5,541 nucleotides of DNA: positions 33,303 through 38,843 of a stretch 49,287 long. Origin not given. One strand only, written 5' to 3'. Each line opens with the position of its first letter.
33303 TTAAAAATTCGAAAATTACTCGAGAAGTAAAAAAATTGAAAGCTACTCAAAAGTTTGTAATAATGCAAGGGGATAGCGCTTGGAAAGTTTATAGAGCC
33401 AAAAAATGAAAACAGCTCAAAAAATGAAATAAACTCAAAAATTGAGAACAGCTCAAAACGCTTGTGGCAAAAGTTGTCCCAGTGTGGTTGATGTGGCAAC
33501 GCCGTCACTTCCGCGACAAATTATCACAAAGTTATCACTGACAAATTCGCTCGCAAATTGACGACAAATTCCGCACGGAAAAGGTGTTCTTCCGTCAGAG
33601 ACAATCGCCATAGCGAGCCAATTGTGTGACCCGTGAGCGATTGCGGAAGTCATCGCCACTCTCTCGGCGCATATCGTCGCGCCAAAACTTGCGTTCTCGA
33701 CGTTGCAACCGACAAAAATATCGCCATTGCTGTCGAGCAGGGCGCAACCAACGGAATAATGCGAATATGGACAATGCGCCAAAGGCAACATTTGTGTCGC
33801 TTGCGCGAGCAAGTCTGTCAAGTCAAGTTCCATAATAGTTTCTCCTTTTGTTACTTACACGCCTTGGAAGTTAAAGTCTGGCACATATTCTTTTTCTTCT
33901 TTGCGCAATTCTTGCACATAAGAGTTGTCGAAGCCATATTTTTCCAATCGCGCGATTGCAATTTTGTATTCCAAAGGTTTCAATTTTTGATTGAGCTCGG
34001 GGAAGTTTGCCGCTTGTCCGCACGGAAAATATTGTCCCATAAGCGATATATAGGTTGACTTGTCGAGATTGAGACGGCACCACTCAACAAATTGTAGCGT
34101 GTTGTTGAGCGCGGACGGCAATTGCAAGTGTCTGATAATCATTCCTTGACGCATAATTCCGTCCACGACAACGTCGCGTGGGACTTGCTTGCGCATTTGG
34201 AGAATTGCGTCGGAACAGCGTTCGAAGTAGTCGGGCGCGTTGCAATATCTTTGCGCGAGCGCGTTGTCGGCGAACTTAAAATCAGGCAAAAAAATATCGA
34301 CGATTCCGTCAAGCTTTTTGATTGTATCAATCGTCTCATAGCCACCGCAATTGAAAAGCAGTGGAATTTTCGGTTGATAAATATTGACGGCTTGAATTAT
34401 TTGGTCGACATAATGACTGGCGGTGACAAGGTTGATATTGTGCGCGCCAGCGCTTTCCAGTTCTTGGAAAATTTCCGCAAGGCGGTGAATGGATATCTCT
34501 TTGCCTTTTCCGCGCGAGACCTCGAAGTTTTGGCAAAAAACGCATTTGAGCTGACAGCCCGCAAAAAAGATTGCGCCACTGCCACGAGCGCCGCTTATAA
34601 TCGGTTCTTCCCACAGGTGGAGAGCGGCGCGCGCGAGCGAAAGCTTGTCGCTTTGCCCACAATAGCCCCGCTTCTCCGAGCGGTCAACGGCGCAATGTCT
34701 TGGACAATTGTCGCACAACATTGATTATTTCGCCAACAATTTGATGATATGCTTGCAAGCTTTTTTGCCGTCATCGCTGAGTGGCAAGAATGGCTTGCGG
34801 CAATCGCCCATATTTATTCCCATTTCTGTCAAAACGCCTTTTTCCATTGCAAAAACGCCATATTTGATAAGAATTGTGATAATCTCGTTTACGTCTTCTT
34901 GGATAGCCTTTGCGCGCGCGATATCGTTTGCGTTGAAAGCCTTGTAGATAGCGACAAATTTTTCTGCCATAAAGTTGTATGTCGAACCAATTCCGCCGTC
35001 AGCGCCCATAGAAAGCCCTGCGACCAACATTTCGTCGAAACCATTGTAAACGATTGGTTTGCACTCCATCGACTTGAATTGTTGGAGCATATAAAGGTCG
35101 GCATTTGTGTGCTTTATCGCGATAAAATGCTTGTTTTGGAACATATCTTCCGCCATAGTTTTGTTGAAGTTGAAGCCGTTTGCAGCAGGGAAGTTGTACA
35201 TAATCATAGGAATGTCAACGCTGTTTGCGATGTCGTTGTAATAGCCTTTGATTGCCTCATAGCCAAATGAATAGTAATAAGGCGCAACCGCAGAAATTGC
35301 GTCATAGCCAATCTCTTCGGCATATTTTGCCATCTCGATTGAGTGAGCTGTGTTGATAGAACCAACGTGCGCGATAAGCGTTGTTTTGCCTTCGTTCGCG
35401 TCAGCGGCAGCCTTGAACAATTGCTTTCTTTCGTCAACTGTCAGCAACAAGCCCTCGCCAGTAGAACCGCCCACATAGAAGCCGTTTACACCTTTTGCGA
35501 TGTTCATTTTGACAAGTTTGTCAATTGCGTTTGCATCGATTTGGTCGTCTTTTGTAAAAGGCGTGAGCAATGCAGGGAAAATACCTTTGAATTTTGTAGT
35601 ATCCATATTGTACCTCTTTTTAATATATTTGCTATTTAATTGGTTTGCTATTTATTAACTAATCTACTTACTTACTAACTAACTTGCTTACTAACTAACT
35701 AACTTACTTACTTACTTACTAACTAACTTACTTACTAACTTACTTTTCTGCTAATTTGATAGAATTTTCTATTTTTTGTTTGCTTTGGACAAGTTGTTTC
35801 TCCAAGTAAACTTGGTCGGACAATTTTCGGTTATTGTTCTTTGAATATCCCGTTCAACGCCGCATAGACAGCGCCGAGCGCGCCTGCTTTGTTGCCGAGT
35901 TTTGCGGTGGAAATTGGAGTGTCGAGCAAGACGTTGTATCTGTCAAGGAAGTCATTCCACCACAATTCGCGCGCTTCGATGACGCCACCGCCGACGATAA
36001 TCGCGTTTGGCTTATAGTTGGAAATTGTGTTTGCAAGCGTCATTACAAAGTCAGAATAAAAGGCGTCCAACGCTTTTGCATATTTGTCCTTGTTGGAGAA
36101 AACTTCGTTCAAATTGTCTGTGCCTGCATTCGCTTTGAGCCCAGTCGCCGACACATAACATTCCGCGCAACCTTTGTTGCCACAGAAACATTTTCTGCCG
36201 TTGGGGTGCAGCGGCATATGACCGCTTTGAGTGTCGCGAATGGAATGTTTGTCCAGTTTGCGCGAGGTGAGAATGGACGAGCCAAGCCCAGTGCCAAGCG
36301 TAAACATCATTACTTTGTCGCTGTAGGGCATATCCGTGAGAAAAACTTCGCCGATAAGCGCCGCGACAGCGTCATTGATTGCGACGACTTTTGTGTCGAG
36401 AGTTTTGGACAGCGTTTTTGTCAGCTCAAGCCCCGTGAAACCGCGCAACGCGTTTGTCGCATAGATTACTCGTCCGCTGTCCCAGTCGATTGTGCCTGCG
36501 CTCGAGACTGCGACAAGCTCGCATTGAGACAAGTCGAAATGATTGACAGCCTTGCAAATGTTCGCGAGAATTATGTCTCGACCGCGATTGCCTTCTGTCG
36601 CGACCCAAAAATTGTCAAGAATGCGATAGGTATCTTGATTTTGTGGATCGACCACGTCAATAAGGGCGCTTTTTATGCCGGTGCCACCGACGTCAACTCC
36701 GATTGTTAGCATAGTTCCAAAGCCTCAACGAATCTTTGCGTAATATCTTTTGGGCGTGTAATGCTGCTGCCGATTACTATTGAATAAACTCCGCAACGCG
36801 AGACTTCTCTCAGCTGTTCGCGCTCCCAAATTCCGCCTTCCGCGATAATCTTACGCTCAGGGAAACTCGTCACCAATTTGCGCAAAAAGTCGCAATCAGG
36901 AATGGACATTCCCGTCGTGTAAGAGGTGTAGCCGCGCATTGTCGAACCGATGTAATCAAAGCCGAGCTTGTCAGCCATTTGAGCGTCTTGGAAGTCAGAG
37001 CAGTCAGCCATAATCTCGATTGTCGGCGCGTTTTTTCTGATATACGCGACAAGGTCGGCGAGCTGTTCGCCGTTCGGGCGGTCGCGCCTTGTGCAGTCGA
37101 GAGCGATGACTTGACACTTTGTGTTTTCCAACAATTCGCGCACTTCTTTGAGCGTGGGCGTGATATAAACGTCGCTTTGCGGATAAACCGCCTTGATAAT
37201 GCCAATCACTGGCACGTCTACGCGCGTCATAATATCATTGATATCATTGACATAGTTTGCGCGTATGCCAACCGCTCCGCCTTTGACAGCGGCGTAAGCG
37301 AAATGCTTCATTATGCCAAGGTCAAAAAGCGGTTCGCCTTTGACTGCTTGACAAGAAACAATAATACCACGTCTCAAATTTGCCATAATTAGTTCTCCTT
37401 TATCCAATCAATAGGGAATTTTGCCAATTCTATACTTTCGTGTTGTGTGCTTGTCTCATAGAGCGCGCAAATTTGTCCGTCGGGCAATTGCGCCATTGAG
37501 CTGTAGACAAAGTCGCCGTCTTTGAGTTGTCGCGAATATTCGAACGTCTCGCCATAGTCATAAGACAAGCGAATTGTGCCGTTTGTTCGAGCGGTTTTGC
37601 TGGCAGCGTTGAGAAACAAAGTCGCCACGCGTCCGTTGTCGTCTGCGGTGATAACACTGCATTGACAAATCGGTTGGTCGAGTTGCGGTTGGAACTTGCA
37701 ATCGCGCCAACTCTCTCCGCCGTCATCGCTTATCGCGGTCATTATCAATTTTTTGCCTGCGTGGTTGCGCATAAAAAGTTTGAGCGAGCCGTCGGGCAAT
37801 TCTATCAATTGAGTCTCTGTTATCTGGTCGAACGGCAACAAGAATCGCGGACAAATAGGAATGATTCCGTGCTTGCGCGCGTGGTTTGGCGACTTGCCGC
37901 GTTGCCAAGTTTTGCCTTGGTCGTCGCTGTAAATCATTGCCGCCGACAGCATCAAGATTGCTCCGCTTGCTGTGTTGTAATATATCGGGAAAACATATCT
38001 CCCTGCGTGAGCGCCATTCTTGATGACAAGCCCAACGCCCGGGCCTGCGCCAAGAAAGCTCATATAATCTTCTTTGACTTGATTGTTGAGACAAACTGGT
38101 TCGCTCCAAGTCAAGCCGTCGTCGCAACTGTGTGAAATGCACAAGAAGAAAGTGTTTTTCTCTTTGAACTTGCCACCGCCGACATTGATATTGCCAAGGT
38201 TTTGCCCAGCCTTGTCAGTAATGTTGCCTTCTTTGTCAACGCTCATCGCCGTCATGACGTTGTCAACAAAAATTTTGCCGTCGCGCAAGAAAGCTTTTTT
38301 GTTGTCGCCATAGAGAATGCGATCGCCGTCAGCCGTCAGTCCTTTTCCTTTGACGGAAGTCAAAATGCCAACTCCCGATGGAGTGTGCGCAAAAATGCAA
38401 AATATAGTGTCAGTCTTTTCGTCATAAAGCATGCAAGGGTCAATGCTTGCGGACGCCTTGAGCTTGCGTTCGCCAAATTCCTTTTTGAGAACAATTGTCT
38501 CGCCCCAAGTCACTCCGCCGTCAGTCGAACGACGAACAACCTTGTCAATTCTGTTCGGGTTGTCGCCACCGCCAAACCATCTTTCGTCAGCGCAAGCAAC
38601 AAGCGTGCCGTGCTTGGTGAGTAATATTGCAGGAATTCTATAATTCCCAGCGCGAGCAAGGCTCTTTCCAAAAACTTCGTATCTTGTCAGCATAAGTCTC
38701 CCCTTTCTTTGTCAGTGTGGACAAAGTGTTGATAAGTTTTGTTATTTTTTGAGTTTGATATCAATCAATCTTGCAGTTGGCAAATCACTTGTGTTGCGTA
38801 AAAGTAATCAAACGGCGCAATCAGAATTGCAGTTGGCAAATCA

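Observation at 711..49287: Stop-codon-anchored degenerate duplications recur downstream of many genes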

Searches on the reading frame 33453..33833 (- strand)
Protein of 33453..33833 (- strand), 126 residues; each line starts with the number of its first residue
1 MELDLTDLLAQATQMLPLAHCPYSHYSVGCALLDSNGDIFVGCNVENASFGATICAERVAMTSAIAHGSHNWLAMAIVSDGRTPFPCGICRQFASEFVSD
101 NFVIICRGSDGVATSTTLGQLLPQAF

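Call 11: search_protein_families(library=pfam, proteins=[window:33453-33833:-], max_evalue=0.01)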
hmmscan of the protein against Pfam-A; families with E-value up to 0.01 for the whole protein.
window:33453-33833:- (126 aa): 2 families
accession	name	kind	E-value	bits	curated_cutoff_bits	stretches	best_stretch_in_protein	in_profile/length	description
PF00383.29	dCMP_cyt_deam_1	-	7.9e-17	61.5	25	1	8-104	7-100/102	Cytidine and deoxycytidylate deaminase zinc-binding region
PF08211.18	dCMP_cyt_deam_2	-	4.9e-08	33.7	25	1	7-69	43-105/130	Cytidine and deoxycytidylate deaminase zinc-binding region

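Call 72: find_encoding_contigs(protein=window:33453-33833:-, flank=10000, max_places=6)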
Protein window:33453-33833:- (126 aa): 4 contigs read that carry it; 4 places shown.
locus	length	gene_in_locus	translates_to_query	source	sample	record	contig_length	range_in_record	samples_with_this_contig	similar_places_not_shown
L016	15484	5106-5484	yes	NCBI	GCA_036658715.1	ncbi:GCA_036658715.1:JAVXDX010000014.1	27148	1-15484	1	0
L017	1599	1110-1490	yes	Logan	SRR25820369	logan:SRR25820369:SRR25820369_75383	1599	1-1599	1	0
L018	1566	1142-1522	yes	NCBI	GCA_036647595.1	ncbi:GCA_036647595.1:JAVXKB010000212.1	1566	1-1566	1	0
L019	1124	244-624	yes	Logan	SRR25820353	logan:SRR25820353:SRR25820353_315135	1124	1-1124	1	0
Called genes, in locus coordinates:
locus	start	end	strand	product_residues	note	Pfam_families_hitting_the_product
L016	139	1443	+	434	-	PF24316:Tli3 (faint), PF02012:BNR (faint), PF13088:BNR_2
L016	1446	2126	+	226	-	PF04131:NanE, PF00218:IGPS (weak)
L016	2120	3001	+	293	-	PF00480:ROK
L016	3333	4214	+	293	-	PF00701:DHDPS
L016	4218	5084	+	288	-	PF04055:Radical_SAM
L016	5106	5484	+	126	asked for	PF00383:dCMP_cyt_deam_1, PF08211:dCMP_cyt_deam_2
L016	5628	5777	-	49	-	-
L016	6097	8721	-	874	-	PF00690:Cation_ATPase_N, PF00122:E1-E2_ATPase, PF00702:Hydrolase, PF13246:Cation_ATPase, PF00689:Cation_ATPase_C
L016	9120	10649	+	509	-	PF01120:Alpha_L_fucos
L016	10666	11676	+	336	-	PF00388:PI-PLC-X (weak)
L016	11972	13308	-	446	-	PF00089:Trypsin, PF13365:Trypsin_2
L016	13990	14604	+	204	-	-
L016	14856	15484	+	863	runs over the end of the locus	PF02837:Glyco_hydro_2_N, PF22666:Glyco_hydro_2_N2 (weak), PF00703:Glyco_hydro_2, PF02836:Glyco_hydro_2_C, PF18565:Glyco_hydro2_C5 (weak)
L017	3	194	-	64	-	?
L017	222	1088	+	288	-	PF04055:Radical_SAM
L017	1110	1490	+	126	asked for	PF00383:dCMP_cyt_deam_1, PF08211:dCMP_cyt_deam_2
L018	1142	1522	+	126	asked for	PF00383:dCMP_cyt_deam_1, PF08211:dCMP_cyt_deam_2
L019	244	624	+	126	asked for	PF00383:dCMP_cyt_deam_1, PF08211:dCMP_cyt_deam_2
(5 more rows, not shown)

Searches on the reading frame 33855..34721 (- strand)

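Call 11: search_protein_families(library=pfam, proteins=[window:33855-34721:-], max_evalue=0.01)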
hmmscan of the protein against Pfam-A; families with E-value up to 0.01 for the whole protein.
window:33855-34721:- (288 aa): 1 family
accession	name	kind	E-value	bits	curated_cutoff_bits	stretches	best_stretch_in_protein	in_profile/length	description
PF04055.27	Radical_SAM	-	4.3e-09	37.2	29.5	1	51-190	2-149/166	Radical SAM superfamily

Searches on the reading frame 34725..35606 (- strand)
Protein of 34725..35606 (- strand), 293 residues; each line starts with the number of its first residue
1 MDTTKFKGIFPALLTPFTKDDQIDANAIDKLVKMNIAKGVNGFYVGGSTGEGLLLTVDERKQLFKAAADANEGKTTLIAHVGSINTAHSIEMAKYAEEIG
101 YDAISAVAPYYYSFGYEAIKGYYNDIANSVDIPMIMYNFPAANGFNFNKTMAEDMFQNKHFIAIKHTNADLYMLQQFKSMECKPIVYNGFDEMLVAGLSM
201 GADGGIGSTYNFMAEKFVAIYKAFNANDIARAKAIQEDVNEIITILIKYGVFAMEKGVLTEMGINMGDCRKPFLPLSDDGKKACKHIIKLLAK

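Call 11: search_protein_families(library=pfam, proteins=[window:34725-35606:-], max_evalue=0.01)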
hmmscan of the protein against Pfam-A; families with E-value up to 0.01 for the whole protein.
window:34725-35606:- (293 aa): 1 family
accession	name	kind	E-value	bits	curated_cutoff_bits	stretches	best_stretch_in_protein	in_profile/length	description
PF00701.28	DHDPS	-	3.6e-77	259.4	22.1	1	5-289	1-287/289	Dihydrodipicolinate synthetase family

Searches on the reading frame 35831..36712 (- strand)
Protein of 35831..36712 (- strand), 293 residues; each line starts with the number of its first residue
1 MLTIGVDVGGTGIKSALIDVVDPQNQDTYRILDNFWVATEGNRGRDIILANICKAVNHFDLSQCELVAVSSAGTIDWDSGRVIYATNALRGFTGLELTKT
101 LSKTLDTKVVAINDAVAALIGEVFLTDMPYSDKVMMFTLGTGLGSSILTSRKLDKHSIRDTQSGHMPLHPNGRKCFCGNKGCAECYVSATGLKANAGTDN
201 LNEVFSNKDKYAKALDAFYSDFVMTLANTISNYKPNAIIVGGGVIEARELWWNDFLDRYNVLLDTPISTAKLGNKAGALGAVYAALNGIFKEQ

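Call 11: search_protein_families(library=pfam, proteins=[window:35831-36712:-], max_evalue=0.01)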
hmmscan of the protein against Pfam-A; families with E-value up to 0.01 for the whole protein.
window:35831-36712:- (293 aa): 1 family
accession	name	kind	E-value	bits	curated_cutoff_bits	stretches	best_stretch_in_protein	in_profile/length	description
PF00480.26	ROK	-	1.7e-35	123.4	22.9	1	3-285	1-291/294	ROK family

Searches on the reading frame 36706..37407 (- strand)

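Call 11: search_protein_families(library=pfam, proteins=[window:36706-37407:-], max_evalue=0.01)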
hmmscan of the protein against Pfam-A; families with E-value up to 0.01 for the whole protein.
window:36706-37407:- (233 aa): 4 families
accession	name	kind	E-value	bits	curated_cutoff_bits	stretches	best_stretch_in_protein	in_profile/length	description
PF04131.20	NanE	-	1.6e-56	191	27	1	34-230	2-190/192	Putative N-acetylmannosamine-6-phosphate epimerase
PF00218.27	IGPS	-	2.4e-06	27.3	27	1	129-225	158-250/254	Indole-3-glycerol phosphate synthase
PF20229.3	ChrB_N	-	0.00039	20.8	23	1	76-141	24-87/159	Protein ChrB, N-terminal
PF02581.23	TMP-TENI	-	0.0047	16.7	27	1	135-216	101-180/180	Thiamine monophosphate synthase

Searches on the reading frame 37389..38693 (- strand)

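Call 11: search_protein_families(library=pfam, proteins=[window:37389-38693:-], max_evalue=0.01)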
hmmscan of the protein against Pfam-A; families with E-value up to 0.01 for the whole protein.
window:37389-38693:- (434 aa): 4 families
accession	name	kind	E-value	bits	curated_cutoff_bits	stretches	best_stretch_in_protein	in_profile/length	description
PF13088.12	BNR_2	-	3.8e-23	82.6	31.4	1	187-408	85-275/277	BNR repeat-like domain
PF02012.26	BNR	-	6.1e-10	38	27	0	254-265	1-12/12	BNR/Asp-box repeat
PF24316.1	Tli3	-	5.6e-07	30.4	27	0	230-267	61-100/129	T6SS Tli3 immunity protein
PF15902.12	Sortilin-Vps10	-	0.00014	21.3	33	0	238-274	32-68/446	Sortilin, neurotensin receptor 3,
